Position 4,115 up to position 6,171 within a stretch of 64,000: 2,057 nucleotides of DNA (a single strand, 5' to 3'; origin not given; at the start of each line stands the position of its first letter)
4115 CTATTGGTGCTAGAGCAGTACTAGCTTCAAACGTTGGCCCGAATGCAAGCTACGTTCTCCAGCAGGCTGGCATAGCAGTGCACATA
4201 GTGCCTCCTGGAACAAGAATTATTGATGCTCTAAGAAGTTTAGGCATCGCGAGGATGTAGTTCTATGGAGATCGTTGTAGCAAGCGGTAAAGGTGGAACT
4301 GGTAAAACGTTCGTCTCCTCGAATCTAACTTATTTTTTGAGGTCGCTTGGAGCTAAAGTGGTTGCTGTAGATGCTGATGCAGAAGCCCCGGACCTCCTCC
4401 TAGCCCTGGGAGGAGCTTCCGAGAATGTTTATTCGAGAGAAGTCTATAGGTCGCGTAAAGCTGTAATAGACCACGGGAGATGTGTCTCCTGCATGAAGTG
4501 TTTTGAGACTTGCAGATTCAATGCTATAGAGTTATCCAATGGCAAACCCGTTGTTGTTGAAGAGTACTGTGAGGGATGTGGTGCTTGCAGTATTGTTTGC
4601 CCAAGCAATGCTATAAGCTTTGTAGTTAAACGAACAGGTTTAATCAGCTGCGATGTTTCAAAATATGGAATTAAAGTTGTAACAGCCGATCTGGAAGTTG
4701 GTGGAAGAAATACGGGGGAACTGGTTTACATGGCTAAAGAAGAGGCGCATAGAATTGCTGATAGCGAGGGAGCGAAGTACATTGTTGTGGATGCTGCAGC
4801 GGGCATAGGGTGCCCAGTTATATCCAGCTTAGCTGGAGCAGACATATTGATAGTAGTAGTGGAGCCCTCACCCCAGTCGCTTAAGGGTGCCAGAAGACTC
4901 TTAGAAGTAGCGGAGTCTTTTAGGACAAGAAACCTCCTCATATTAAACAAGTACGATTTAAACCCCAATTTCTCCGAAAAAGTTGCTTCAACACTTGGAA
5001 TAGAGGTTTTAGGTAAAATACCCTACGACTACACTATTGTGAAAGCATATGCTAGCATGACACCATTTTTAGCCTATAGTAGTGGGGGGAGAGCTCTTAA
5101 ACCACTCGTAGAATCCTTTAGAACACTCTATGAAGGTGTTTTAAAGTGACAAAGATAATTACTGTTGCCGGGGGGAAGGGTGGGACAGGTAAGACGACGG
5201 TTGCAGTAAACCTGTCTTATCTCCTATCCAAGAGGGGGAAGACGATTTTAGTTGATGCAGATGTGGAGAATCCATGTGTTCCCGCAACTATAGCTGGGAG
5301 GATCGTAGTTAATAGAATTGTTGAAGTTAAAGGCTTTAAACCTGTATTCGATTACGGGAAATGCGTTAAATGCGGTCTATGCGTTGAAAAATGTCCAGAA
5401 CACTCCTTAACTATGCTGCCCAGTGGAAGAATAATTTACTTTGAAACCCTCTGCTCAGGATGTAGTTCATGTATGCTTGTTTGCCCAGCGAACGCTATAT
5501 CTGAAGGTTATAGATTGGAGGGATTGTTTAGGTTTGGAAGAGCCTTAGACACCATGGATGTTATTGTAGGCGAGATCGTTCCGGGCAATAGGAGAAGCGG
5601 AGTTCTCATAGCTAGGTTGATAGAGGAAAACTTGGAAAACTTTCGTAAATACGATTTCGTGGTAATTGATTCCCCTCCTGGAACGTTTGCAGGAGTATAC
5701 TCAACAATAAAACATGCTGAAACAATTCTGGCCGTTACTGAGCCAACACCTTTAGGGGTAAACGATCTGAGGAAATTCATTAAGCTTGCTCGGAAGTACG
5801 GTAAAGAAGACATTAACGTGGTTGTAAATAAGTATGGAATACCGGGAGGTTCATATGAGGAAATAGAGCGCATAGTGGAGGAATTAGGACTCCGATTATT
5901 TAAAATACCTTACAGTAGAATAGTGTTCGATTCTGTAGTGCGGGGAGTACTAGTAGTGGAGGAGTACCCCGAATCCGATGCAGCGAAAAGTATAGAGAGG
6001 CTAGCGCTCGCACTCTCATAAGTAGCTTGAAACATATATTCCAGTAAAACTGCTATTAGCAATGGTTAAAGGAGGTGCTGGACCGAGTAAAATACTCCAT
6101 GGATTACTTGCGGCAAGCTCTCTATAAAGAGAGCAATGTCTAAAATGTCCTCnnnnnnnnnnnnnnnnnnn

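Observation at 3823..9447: Compact Fe-S / sulfur-trafficking neighbourhood: NifX-like protein, two ferredoxin-containing MinD/Mrp ATPases, TusA-like protein, IscU, IscS and SufS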

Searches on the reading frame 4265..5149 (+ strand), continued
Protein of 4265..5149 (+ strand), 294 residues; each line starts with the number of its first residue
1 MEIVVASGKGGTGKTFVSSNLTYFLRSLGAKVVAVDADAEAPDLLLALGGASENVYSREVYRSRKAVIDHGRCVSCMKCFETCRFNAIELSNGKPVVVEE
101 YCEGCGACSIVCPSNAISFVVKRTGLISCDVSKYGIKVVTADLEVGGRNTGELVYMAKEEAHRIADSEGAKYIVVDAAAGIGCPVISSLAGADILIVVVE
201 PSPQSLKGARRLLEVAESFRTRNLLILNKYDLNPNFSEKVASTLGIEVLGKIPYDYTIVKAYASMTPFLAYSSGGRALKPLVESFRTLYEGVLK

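Call 39: find_encoding_contigs(protein=P0006, flank=8000, max_places=1)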
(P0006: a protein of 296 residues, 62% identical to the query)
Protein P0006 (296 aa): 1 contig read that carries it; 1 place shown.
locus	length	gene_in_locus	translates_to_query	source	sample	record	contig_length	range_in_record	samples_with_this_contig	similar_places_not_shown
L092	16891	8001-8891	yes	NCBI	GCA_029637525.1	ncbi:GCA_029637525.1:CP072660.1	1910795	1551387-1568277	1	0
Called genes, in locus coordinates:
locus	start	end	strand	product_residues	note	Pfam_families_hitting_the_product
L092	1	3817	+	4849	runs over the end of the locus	PF17957:Big_7 (faint), PF07705:CARDB, PF19077:Big_13 (faint), PF07705:CARDB (weak)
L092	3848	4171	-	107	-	-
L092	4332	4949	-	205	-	PF06267:DUF1028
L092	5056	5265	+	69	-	-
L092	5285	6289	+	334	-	-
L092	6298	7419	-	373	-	PF04055:Radical_SAM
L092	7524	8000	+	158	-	PF02579:Nitro_FeMo-Co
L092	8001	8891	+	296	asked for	PF01656:CbiA, PF10609:ParA, PF13614:AAA_31 (weak), PF12838:Fer4_7, PF13187:Fer4_9 (weak), PF13237:Fer4_10 (weak), PF14697:Fer4_21, PF00037:Fer4 (weak), +3 more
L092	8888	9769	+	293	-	PF00142:Fer4_NifH (weak), PF01656:CbiA, PF02374:ArsA_ATPase (weak), PF06564:CBP_BcsQ (weak), PF09140:MipZ (weak), PF10609:ParA, PF13614:AAA_31, PF00037:Fer4 (weak), +9 more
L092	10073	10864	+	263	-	-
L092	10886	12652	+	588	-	PF00939:Na_sulph_symp, PF03600:CitMHS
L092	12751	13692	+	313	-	PF01073:3Beta_HSD, PF01370:Epimerase, PF02719:Polysacc_synt_2, PF04321:RmlD_sub_bind, PF08659:KR (weak), PF13460:NAD_binding_10, PF16363:GDP_Man_Dehyd, PF07993:NAD_binding_4, +1 more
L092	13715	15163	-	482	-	-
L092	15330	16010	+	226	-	-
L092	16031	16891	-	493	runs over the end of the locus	PF09910:DUF2139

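Call 46: predict_structure(alignment_id=A1)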
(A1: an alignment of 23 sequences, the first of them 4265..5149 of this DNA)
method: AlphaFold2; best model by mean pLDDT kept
length: 294 residues; sequences in the alignment: 23
mean_pLDDT: 94.5   pTM: 0.87
mean pLDDT of the five models: 94.5, 94.2, 94.0, 93.0, 91.9
residues with pLDDT >= 90: 256; 70-90: 36; 50-70: 2; < 50: 0
segments of 3 or more residues with pLDDT < 50: none
pLDDT, mean of each block of 10 residues (from residue 1): 95 94 97 96 96 96 91 95 93 91 91 95 94 98 83 95 97 96 94 97 96 95 97 96 96 95 95 91 96 85
secondary structure, 60 per line:
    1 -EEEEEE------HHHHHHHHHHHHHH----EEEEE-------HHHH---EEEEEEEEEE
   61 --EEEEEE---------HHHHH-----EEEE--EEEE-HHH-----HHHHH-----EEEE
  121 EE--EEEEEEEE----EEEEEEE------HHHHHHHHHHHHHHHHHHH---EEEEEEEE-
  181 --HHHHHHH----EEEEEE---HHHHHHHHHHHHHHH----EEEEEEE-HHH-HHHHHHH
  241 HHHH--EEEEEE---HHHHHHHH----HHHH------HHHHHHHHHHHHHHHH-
elements in order: E2-7 H14-27 E32-36 H44-47 E51-60 E63-68 H78-82 E88-91 E94-97 H107-111 E117-122 E125-132 E137-143 H150-168 E172-179 H183-189 E194-199 H203-217 E222-228 H234-244 E247-252 H256-263 H268-271 H278-293

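Call 75: search_protein_families(library=pfam, proteins=[L013:8035-8397:-, L013:8875-9231:+, L006:8245-8553:-, L092:6298-7419:-], max_evalue=0.001)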
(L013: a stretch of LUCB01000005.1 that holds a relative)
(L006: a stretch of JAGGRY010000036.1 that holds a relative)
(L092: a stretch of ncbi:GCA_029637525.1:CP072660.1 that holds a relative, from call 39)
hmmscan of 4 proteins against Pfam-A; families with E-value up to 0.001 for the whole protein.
L013:8035-8397:- (121 aa): 5 families
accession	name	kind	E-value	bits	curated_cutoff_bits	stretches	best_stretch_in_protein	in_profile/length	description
PF02001.22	DUF134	-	6.3e-19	68.8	27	1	28-119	5-92/98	Protein of unknown function DUF134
PF08281.18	Sigma70_r4_2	-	5.9e-10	39.1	25.7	1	61-105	10-54/54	Sigma-70, region 4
PF04545.22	Sigma70_r4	-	1e-07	31.8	24.1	1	62-105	5-48/50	Sigma-70, region 4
PF13384.12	HTH_23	-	0.00019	21.6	24.6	1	68-99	9-39/50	Homeodomain-like domain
PF05225.22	HTH_psq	-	0.00071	19.7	20.4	1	68-99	7-38/45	helix-turn-helix, Psq domain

L013:8875-9231:+ (119 aa): 0 families

L006:8245-8553:- (103 aa): 3 families
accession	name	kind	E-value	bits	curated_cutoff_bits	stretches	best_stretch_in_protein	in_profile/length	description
PF02001.22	DUF134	-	1.3e-16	61.4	27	1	11-103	4-92/98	Protein of unknown function DUF134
PF08281.18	Sigma70_r4_2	-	3.7e-06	26.9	25.7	1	46-89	11-54/54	Sigma-70, region 4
PF04545.22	Sigma70_r4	-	7.2e-06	25.9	24.1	1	46-89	5-48/50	Sigma-70, region 4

L092:6298-7419:- (373 aa): 1 family
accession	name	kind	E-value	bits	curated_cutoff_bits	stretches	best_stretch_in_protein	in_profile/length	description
PF04055.27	Radical_SAM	-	2.5e-11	44.4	29.5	1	26-197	2-162/166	Radical SAM superfamily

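Call 79: search_protein_families(library=ncbifam, proteins=[L026:3425-4252:+, L028:2278-3105:+, L029:5507-6379:+, L033:10860-11708:+, L037:7992-8768:+], max_evalue=1e-10)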
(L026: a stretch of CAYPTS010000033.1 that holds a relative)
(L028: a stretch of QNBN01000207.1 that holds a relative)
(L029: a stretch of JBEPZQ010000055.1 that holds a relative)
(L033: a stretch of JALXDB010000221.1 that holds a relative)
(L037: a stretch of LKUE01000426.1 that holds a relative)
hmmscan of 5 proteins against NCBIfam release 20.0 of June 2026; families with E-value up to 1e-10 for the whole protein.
L026:3425-4252:+ (276 aa): 5 families
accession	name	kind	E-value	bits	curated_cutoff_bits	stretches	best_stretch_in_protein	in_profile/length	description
NF041136.1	MrpORP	equivalog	2.4e-110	369.3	450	1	20-269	2-249/365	iron-sulfur cluster carrier protein MrpORP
NF008669.0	PRK11670.1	equivalog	1.2e-63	215.3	348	1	19-268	103-349/369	iron-sulfur cluster carrier protein ApbC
TIGR01969.1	minD_arch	subfamily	1.6e-19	70.1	201.75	1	26-79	3-56/251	cell division ATPase MinD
TIGR01968.1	minD_bact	equivalog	2.3e-15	56.7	212.9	1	25-76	3-54/261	septum site-determining protein MinD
NF041546.1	ParA_partition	equivalog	6.4e-12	45.4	180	0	26-62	2-38/203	ParA family partition ATPase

L028:2278-3105:+ (276 aa): 6 families
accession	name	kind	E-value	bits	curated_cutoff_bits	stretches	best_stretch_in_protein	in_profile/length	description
NF041136.1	MrpORP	equivalog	2.3e-108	362.7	450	1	20-274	1-254/365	iron-sulfur cluster carrier protein MrpORP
NF008669.0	PRK11670.1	equivalog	4e-66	223.4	348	1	20-268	103-349/369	iron-sulfur cluster carrier protein ApbC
TIGR01969.1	minD_arch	subfamily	7.6e-26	90.8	201.75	1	27-270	3-232/251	cell division ATPase MinD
TIGR01968.1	minD_bact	equivalog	1.3e-19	70.5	212.9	1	27-268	4-236/261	septum site-determining protein MinD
NF041546.1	ParA_partition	equivalog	3.2e-14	53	180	0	28-63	3-38/203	ParA family partition ATPase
NF008079.0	PRK10818.1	equivalog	3.6e-13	49.5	508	1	27-178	5-155/270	septum site-determining protein MinD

L029:5507-6379:+ (291 aa): 6 families
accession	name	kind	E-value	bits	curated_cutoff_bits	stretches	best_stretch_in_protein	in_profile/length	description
NF041136.1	MrpORP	equivalog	2.7e-115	385.6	450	1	38-288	2-251/365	iron-sulfur cluster carrier protein MrpORP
NF008669.0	PRK11670.1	equivalog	3.8e-72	243.2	348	1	29-289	95-353/369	iron-sulfur cluster carrier protein ApbC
TIGR01969.1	minD_arch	subfamily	2.2e-25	89.3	201.75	1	44-287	3-232/251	cell division ATPase MinD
TIGR01968.1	minD_bact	equivalog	5e-22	78.5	212.9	1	43-92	3-52/261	septum site-determining protein MinD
NF008079.0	PRK10818.1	equivalog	6.9e-16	58.4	508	0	43-92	4-53/270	septum site-determining protein MinD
NF041546.1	ParA_partition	equivalog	7.2e-12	45.3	180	0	44-80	2-38/203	ParA family partition ATPase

L033:10860-11708:+ (283 aa): 6 families
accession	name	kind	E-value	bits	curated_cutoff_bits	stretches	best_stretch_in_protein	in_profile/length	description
NF041136.1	MrpORP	equivalog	1.3e-109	366.9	450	1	27-281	1-254/365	iron-sulfur cluster carrier protein MrpORP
NF008669.0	PRK11670.1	equivalog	7.1e-67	225.9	348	1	27-276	103-350/369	iron-sulfur cluster carrier protein ApbC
TIGR01969.1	minD_arch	subfamily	8.8e-25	87.3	201.75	1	34-277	3-232/251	cell division ATPase MinD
TIGR01968.1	minD_bact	equivalog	4.8e-17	62.2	212.9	1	34-275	4-236/261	septum site-determining protein MinD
NF041546.1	ParA_partition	equivalog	8.7e-14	51.5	180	0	35-70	3-38/203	ParA family partition ATPase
NF008079.0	PRK10818.1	equivalog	3.9e-13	49.4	508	1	34-185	5-155/270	septum site-determining protein MinD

L037:7992-8768:+ (259 aa): 1 family
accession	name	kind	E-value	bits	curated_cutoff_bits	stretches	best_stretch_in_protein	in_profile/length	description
NF041136.1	MrpORP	equivalog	2.4e-36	125.8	450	1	11-112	262-364/365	iron-sulfur cluster carrier protein MrpORP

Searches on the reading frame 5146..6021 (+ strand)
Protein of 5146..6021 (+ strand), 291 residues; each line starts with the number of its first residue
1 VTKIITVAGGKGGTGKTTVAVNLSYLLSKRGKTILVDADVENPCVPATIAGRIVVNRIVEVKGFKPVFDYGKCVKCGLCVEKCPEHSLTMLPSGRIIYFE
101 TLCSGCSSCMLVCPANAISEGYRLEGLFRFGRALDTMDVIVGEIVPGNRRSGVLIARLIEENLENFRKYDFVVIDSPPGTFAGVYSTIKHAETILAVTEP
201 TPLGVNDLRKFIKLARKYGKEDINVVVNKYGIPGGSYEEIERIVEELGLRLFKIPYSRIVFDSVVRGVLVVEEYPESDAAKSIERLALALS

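Call 3: search_protein_families(library=pfam, proteins=[window:5146-6021:+], max_evalue=0.01)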
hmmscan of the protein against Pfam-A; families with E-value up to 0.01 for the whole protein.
window:5146-6021:+ (291 aa): 22 families
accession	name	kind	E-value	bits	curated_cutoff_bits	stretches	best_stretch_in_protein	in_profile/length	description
PF10609.15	ParA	-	7.5e-18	65.3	27.1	2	2-50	3-52/246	NUBPL iron-transfer P-loop NTPase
PF01656.29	CbiA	-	7.6e-15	55.4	25.4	1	5-268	1-123/125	CobQ/CobB/MinD/ParA nucleotide binding domain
PF13614.12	AAA_31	-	1.1e-14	55.1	27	2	2-40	1-40/177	AAA domain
PF00037.32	Fer4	-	2.5e-13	49.7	21.1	2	66-86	1-21/24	4Fe-4S binding domain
PF12837.12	Fer4_6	-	3.6e-10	39.7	25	2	65-86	1-22/24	4Fe-4S binding domain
PF12838.12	Fer4_7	-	4.4e-09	37.1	27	2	72-117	1-52/52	4Fe-4S dicluster domain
PF13187.11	Fer4_9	-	2e-08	34.5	27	1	72-118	1-52/52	4Fe-4S dicluster domain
PF12797.12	Fer4_2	-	5.1e-08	32.8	24.5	1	65-85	2-22/22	4Fe-4S binding domain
PF13237.11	Fer4_10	-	7.7e-08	32.6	25.5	2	66-85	2-21/53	4Fe-4S dicluster domain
PF14697.11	Fer4_21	-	8.1e-08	32.7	35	1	71-118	6-57/59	4Fe-4S dicluster domain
PF13484.11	Fer4_16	-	2.7e-07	31.7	30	1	103-122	2-22/66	4Fe-4S double cluster binding domain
PF00142.24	Fer4_NifH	-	1.5e-06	28.3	25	1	10-36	7-33/271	4Fe-4S iron sulfur cluster binding proteins, NifH/frxC family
PF02374.21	ArsA_ATPase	-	7.6e-05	22.5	24.3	1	3-36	2-34/305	Anion-transporting ATPase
PF06564.18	CBP_BcsQ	-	0.00013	22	21.3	0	3-38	2-38/234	Cellulose biosynthesis protein BcsQ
PF09140.17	MipZ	-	0.00018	21.4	20.7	0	4-40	2-39/262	ATPase MipZ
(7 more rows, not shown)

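Call 4: search_protein_families(library=ncbifam, proteins=[window:5146-6021:+], max_evalue=0.01)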
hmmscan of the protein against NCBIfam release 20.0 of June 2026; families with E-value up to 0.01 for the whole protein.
window:5146-6021:+ (291 aa): 92 families (the best 25 are shown)
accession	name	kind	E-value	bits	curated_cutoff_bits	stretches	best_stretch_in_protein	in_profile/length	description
TIGR01969.1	minD_arch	subfamily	1.9e-21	76.4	201.75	2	167-289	107-229/251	cell division ATPase MinD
NF041546.1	ParA_partition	equivalog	2.5e-21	76.1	180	2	160-287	67-201/203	ParA family partition ATPase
TIGR01968.1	minD_bact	equivalog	6e-17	61.8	212.9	2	167-287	110-233/261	septum site-determining protein MinD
NF041136.1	MrpORP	equivalog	1.6e-16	60.6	450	2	3-48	6-52/365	iron-sulfur cluster carrier protein MrpORP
NF040684.1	PorD_Arch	equivalog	1.3e-11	44.4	120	1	50-119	11-80/85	pyruvate synthase subunit PorD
TIGR03371.1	cellulose_yhjQ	equivalog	1.6e-11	44.2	157.85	2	3-42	2-42/246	cellulose biosynthesis protein BcsQ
NF038196.1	ferrodoxin_EFR1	subfamily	1.8e-11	44.6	75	1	71-121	184-232/242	EFR1 family ferrodoxin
NF007202.0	PRK09623.1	equivalog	3e-11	43.6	166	1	32-119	13-99/105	3-methyl-2-oxobutanoate dehydrogenase subunit delta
TIGR02179.1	PorD_KorD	subfamily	3e-10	40.1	60.05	1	60-119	14-73/78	2-oxoacid:acceptor oxidoreductase, delta subunit, pyruvate/2-ketoisovalerate family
TIGR04041.1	activase_YjjW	hypoth_equivalog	7.3e-10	38.7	250.2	1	71-117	41-86/276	YjjW family glycine radical enzyme activase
NF007203.0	PRK09624.1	equivalog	7.5e-10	39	171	1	47-119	27-99/105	pyuvate ferredoxin oxidoreductase subunit delta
TIGR01007.1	eps_fam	subfamily_domain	9e-10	38.4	108.05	2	3-48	18-64/204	polysaccharide biosynthesis tyrosine autokinase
NF008669.0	PRK11670.1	equivalog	3.2e-09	36.1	348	1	3-49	108-155/369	iron-sulfur cluster carrier protein ApbC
TIGR02700.1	flavo_MJ0208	hypoth_equivalog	6.2e-09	35.5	251.35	1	68-128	145-204/234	dihydromethanopterin reductase (acceptor)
NF047398.1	AAA_KGGVGR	domain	4.1e-08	33.8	90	1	3-49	3-50/190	KGGVGR-motif variant AAA ATPase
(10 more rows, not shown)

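Call 59: list_cluster_members(proteins=[P0122, P0121, window:5146-6021:+, window:8212-9447:+])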
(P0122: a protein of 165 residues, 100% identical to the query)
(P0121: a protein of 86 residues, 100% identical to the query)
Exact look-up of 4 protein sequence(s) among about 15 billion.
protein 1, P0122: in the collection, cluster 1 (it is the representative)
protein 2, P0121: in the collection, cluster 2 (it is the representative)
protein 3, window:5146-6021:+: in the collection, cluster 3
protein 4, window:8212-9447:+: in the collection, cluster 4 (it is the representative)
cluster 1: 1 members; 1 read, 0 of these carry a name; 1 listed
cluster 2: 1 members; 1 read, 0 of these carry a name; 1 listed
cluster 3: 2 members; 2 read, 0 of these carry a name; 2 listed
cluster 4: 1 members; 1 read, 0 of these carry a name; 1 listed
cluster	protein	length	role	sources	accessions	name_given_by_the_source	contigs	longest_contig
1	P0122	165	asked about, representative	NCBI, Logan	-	-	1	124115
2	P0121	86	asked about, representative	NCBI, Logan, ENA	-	-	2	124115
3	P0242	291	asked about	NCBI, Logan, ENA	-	-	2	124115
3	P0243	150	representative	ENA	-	-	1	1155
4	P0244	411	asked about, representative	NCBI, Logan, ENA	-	-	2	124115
